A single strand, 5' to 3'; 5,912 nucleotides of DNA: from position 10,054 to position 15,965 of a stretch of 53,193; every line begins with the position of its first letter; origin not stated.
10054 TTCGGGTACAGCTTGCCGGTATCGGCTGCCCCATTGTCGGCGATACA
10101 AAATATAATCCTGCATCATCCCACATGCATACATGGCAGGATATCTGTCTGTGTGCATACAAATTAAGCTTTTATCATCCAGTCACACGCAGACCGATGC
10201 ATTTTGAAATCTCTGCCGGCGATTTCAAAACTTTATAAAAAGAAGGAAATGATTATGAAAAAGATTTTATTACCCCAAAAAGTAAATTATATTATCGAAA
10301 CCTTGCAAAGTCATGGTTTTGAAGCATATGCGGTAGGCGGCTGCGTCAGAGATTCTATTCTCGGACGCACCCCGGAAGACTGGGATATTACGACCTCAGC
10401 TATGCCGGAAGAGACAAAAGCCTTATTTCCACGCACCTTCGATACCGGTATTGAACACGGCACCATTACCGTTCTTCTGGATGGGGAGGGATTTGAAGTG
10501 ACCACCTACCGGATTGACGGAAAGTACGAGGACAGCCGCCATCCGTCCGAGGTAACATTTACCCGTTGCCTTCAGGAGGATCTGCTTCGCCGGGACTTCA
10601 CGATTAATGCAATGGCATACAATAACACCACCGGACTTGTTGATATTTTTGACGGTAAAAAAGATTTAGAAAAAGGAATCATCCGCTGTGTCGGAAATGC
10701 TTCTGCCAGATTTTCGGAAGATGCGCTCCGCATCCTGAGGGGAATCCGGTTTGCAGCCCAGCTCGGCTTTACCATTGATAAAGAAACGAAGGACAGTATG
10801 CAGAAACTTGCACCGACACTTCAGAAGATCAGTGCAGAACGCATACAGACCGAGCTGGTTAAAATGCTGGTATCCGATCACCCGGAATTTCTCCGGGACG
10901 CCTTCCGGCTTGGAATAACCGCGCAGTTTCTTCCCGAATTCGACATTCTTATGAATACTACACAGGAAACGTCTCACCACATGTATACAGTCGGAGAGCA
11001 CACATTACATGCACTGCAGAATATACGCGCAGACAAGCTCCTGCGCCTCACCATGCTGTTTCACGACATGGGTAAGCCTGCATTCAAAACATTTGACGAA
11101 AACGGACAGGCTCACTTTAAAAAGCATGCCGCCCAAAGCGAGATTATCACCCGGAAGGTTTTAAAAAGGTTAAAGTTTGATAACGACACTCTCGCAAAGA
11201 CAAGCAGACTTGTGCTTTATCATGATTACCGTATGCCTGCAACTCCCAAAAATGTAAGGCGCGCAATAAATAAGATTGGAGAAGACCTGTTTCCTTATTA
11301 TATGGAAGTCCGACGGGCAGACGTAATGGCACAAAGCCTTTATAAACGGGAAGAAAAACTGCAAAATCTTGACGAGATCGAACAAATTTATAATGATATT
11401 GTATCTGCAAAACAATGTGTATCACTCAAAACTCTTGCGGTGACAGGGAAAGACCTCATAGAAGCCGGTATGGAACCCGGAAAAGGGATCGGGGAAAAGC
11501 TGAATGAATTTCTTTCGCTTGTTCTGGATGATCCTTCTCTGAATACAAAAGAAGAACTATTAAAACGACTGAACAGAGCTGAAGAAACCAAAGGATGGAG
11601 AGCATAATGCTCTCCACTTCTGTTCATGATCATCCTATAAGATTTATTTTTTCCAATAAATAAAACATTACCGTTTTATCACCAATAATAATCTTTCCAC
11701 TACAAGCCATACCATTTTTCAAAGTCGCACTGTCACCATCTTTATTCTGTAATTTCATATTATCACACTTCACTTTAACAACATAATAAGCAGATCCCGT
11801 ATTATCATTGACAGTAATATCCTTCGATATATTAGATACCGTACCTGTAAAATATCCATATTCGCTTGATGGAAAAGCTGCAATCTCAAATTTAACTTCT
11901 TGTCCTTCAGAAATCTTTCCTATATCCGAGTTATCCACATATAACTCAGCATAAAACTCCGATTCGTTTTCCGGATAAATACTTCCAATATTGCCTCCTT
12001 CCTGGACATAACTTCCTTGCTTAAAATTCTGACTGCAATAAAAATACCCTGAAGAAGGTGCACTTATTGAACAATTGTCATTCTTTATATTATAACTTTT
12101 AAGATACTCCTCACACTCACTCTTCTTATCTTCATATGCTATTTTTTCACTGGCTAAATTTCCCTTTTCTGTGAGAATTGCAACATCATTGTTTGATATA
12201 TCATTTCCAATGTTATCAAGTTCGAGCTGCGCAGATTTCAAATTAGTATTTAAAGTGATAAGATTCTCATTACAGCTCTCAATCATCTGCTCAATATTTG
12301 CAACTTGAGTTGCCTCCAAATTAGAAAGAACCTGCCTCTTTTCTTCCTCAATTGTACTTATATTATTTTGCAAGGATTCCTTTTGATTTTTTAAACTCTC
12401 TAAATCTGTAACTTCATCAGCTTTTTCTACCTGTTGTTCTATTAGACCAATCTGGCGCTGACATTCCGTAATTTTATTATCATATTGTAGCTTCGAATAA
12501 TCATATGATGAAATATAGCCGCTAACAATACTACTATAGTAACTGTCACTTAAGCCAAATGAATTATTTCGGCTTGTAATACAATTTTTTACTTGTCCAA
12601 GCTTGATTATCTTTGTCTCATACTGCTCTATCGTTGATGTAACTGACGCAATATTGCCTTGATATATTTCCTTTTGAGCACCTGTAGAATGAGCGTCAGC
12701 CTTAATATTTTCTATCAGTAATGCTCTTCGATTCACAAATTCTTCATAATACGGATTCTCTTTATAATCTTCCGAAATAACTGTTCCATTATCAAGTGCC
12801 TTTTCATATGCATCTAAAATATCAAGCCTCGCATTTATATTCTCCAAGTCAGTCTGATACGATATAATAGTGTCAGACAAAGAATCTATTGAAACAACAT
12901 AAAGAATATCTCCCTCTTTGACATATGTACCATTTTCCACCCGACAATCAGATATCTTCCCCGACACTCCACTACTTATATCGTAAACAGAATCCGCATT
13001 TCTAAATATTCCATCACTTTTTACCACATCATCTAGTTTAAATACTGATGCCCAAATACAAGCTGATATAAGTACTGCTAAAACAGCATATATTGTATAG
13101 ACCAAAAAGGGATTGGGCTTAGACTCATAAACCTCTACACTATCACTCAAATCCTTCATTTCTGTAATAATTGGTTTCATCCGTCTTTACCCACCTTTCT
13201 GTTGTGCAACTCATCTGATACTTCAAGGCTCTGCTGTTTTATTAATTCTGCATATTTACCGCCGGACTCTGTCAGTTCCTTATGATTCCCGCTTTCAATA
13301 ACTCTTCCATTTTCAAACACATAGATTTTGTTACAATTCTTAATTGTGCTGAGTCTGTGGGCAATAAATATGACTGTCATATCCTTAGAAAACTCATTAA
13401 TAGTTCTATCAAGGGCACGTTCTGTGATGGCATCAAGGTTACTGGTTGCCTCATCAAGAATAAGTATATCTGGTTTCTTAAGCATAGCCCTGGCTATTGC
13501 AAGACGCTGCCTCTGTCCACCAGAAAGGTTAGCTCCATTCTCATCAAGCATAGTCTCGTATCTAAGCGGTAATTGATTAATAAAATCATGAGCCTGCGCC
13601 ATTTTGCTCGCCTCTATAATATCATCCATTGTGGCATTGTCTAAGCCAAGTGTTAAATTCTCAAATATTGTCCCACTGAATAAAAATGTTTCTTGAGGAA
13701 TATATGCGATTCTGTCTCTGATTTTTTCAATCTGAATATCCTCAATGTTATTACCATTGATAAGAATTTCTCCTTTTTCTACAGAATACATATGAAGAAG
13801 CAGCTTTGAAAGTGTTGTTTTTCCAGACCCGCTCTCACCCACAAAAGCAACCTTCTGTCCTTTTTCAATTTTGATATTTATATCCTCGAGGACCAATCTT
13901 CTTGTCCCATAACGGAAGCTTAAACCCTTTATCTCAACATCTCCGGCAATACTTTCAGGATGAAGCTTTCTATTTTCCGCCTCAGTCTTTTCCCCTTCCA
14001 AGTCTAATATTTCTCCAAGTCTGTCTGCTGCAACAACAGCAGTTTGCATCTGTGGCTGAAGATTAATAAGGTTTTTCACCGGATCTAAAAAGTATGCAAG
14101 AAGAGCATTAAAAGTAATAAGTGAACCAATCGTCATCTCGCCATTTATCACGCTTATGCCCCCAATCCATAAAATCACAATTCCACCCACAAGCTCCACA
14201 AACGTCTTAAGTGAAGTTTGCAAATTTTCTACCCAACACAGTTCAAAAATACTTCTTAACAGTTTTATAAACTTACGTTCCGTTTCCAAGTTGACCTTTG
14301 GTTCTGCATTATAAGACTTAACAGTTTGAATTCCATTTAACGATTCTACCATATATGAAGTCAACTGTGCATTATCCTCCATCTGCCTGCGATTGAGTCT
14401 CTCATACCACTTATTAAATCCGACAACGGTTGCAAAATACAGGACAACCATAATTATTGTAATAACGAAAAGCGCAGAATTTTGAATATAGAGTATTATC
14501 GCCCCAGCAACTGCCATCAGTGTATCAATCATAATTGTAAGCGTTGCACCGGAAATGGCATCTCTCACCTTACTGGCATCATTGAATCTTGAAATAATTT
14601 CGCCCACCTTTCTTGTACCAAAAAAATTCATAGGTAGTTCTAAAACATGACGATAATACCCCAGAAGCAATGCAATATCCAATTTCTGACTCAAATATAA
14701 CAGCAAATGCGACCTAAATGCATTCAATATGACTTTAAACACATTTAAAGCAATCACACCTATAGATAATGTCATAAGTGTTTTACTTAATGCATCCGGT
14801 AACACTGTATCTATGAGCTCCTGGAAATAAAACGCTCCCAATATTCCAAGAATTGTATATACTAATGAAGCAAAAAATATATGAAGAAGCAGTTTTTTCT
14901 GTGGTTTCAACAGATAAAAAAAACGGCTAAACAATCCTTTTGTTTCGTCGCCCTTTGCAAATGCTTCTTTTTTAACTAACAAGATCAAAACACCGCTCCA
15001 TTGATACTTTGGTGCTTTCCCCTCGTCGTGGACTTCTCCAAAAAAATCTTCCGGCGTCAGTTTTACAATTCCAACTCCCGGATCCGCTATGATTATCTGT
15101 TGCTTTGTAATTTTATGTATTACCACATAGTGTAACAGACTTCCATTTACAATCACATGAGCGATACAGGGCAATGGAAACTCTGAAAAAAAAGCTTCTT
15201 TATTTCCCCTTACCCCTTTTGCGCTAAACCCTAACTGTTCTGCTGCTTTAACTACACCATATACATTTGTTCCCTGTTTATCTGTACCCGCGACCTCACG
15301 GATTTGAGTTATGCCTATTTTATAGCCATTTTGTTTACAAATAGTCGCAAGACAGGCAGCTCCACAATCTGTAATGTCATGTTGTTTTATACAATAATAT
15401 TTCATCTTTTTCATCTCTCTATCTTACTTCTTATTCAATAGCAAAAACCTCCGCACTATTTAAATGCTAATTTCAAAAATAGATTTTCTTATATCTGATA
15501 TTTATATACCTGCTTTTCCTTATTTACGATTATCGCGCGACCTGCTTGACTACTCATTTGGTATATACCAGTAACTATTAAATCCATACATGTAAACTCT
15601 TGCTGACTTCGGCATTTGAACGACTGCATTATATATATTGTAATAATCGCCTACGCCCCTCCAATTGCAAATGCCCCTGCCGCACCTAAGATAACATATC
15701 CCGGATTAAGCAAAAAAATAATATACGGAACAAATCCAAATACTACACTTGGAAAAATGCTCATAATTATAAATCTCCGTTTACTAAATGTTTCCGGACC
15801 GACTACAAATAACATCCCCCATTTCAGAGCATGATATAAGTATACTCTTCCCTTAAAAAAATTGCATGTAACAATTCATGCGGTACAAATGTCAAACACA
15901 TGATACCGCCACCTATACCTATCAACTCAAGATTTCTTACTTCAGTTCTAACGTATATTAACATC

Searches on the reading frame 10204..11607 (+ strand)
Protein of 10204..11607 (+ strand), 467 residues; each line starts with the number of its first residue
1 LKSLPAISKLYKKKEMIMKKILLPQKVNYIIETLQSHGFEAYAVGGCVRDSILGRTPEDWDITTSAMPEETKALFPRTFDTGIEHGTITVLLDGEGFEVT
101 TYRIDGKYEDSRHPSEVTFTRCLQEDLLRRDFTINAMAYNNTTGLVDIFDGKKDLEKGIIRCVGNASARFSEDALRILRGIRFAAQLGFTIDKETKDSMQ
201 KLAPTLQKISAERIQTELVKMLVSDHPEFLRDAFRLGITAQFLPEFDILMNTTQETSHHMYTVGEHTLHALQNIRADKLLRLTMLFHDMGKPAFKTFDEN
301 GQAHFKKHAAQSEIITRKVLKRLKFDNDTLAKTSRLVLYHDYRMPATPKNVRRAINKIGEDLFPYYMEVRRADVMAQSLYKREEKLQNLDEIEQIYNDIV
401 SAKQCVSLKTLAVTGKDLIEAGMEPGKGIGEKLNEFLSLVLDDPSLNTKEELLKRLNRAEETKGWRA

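Call 68: search_protein_families(library=pfam, proteins=[window:10204-11607:+], max_evalue=0.1)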
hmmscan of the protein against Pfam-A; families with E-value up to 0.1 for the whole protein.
window:10204-11607:+ (467 aa): 4 families
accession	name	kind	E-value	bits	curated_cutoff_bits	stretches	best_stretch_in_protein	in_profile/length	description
PF01743.26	PolyA_pol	-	1.1e-39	136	23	1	41-161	1-126/126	Poly A polymerase head domain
PF12627.12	PolyA_pol_RNAbd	-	1.4e-18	66.8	22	1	188-247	1-61/64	Probable RNA and SrmB- binding site of polymerase A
PF13735.12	tRNA_NucTran2_2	-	6.2e-12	46.2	27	1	316-454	24-147/149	tRNA nucleotidyltransferase domain 2 putative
PF01966.28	HD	-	1.3e-07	32.4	22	1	258-354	3-93/116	HD domain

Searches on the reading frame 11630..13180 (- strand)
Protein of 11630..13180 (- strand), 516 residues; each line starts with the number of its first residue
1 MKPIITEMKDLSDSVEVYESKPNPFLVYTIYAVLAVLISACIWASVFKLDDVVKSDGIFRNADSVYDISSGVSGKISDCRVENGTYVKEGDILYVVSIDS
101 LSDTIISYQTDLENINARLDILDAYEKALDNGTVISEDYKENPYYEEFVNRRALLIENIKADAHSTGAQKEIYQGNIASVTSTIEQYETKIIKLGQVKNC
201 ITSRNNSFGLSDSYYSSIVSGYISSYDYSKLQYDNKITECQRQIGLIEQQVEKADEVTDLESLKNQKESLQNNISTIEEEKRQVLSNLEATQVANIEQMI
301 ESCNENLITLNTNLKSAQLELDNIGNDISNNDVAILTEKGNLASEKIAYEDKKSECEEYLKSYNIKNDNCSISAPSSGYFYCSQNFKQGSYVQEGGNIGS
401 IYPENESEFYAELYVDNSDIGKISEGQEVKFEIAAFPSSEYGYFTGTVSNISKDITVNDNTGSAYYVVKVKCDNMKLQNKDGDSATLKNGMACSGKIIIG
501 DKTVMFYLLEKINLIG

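Call 5: search_protein_families(library=pfam, proteins=[window:11630-13180:-], max_evalue=0.01)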
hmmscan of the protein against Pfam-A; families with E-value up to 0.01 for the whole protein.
window:11630-13180:- (516 aa): 4 families
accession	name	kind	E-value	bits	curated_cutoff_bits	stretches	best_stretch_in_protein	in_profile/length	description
PF13437.12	HlyD_3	-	4e-14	53.7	22.2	1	374-490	4-106/106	HlyD family secretion protein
PF16576.10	HlyD_D23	-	5.6e-10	39.3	30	1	360-461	99-194/214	Barrel-sandwich domain of CusB or HlyD membrane-fusion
PF13533.13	Biotin_lipoyl_2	-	1.1e-06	28.8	29.8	1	68-96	3-31/32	Biotin-lipoyl like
PF04609.17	MCR_C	-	0.006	16.2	25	1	167-322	110-262/271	Methyl-coenzyme M reductase operon protein C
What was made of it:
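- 11630..13180 (-): HlyD-type accessory/membrane-fusion protein, 516 aa. Pfam HlyD_3 and HlyD_D23 (call 5).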

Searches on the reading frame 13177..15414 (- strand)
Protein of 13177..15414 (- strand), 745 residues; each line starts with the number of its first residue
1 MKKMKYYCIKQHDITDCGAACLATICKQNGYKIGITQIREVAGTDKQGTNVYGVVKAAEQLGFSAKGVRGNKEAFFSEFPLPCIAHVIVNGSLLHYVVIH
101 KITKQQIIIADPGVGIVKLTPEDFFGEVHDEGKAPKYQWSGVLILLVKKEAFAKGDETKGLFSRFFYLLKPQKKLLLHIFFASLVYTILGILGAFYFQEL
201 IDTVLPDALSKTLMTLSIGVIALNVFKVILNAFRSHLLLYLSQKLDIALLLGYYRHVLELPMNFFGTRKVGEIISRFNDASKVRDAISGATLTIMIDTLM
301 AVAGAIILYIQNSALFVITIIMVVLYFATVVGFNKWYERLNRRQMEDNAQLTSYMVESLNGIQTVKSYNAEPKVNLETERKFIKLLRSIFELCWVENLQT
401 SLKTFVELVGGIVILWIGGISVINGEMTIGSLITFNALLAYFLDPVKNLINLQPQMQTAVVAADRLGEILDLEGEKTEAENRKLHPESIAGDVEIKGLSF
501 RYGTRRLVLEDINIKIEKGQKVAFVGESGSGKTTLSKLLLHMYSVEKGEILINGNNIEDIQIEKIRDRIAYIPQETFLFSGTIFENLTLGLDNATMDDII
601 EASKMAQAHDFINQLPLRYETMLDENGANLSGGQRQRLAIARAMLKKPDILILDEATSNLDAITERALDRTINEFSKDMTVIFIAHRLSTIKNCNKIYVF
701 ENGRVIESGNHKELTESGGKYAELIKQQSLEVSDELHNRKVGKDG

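Call 5: search_protein_families(library=pfam, proteins=[window:13177-15414:-], max_evalue=0.01)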
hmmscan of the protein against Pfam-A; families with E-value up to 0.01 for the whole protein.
window:13177-15414:- (745 aa): 6 families
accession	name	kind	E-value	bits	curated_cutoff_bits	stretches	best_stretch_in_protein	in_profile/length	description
PF00664.28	ABC_membrane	-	3.2e-53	181.6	28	1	178-446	3-274/274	ABC transporter transmembrane region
PF00005.33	ABC_tran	-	2.1e-37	129.2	25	1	509-658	1-137/137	ABC transporter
PF03412.21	Peptidase_C39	-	5.5e-34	117.3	22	1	6-125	2-118/133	Peptidase C39 family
PF02463.25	SMC_N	-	2.4e-07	30.9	40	1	538-698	99-209/220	RecF/RecN/SMC N terminal domain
PF13401.12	AAA_22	-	7.8e-05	23.4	27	1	522-686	8-123/130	AAA domain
PF20720.3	nSTAND3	-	0.00034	20.8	27.2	1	515-561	13-58/155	Novel STAND NTPase 3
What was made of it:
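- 13177..15414 (-): C39 peptidase-containing ABC exporter (PCAT), 745 aa. Pfam Peptidase_C39, ABC_membrane and ABC_tran (call 5).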

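Call 48: find_related_loci(query=window:13180-15414:-, collection=genome_contigs, flank=8000)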
Query window:13180-15414:- (745 aa) in genome_contigs; peptide patterns used: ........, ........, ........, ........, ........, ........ (x = any residue, [..] = any of these).
165 stretches matched a pattern; 143 encode a relative of the query (tblastn E <= 1e-3); the best 80 are kept; 79 distinct loci.
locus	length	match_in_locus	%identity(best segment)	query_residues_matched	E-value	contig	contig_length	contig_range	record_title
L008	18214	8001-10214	88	3-736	0e+0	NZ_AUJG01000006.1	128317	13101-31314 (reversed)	Lachnospira multipara ATCC 19207 G600DRAFT_scaffold00006.6_C, whole genome shotgun sequence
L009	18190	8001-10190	85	2-731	0e+0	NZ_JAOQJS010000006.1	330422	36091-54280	Coprococcus ammoniilyticus strain H1_22 .13414_6_3.6, whole genome shotgun sequence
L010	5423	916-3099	85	4-731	0e+0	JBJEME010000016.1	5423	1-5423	MAG: Lachnospira sp. isolate PUUB38_bin.019 NODE_12235_length_5423_cov_19.351155, whole genome shotgun sequence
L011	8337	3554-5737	85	4-731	0e+0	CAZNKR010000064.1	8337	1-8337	MAG TPA_asm: uncultured Roseburia sp. isolate SRP192927_co8_270 genome assembly, contig: NODE_8770_length_8337_cov_16.60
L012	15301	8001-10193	84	2-732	0e+0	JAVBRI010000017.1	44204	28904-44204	MAG: Lachnospiraceae bacterium isolate EPI_MAG_00191 c_000006393687, whole genome shotgun sequence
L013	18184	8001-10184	84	4-731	0e+0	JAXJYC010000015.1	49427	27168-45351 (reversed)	MAG: Lachnospiraceae bacterium isolate DOME_MAG_7552 7552_C0502_k141_61076, whole genome shotgun sequence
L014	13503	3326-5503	84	6-731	0e+0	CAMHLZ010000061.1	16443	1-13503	MAG: uncultured Lachnospira sp. isolate SRR11784281_bin.61_metaWRAP_v1.3_MAG genome assembly, contig: ERZ12203356.5140,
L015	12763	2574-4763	83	2-731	0e+0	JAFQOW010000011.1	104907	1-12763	MAG: Lachnospiraceae bacterium isolate RGIG2016 Goat_Colon-1__c130, whole genome shotgun sequence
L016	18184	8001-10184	84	4-731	0e+0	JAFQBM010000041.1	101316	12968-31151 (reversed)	MAG: Lachnospiraceae bacterium isolate RGIG1668 Goat_Cecum-1__c1255, whole genome shotgun sequence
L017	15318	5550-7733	83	4-731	0e+0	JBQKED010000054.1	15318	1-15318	Faecalimonas sp. LCP19S3_D12 contig00054, whole genome shotgun sequence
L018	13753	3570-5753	81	4-731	0e+0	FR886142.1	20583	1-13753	Eubacterium sp. CAG:248 genomic scaffold, scf17, whole genome shotgun sequence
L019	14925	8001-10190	82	2-731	0e+0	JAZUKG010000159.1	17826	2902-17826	MAG: Lachnospiraceae bacterium isolate T1900045249_TH20190019.MAGScoT_cleanbin_000033 SGB_5731_k141_3746053, whole genom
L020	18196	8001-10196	79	4-735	0e+0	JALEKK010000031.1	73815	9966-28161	MAG: Lachnospiraceae bacterium isolate SUG85 k141_4151051, whole genome shotgun sequence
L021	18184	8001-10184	80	3-730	0e+0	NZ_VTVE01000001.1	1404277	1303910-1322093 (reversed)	Pseudobutyrivibrio xylanivorans strain MZ8 NODE_1_length_1404277_cov_48.6399, whole genome shotgun sequence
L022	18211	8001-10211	77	2-738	0e+0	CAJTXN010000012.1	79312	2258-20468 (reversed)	MAG TPA_asm: uncultured Lachnospiraceae bacterium isolate MGBC121271 genome assembly, contig: MGBC121271.12, whole genom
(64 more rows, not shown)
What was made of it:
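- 13177..15414 (-): 71-88% identical to PCATs of many Lachnospiraceae (call 48).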

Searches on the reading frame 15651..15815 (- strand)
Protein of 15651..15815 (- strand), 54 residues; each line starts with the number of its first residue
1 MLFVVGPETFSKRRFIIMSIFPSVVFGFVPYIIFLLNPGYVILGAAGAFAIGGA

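Call 68: search_protein_families(library=pfam, proteins=[window:15651-15815:-], max_evalue=0.1)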
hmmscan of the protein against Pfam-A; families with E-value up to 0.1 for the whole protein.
window:15651-15815:- (54 aa): 2 families
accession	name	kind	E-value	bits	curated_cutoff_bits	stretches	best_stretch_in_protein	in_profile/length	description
PF11667.14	DUF3267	-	3.1e-08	34.4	27.1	1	2-53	36-89/108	Putative zincin peptidase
PF18422.6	TNFR_16_TM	-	0.015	15.9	25.6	1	18-34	11-27/38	Tumor necrosis factor receptor member 16 trans-membrane domain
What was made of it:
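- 15651..16120 (-): Frameshifted DUF3267 'putative zincin peptidase' gene, carrying an HELLH motif and split into 98-aa and 54-aa ORFs. Pfam PF11667 on the 54-aa piece, E 3e-8 (call 68).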
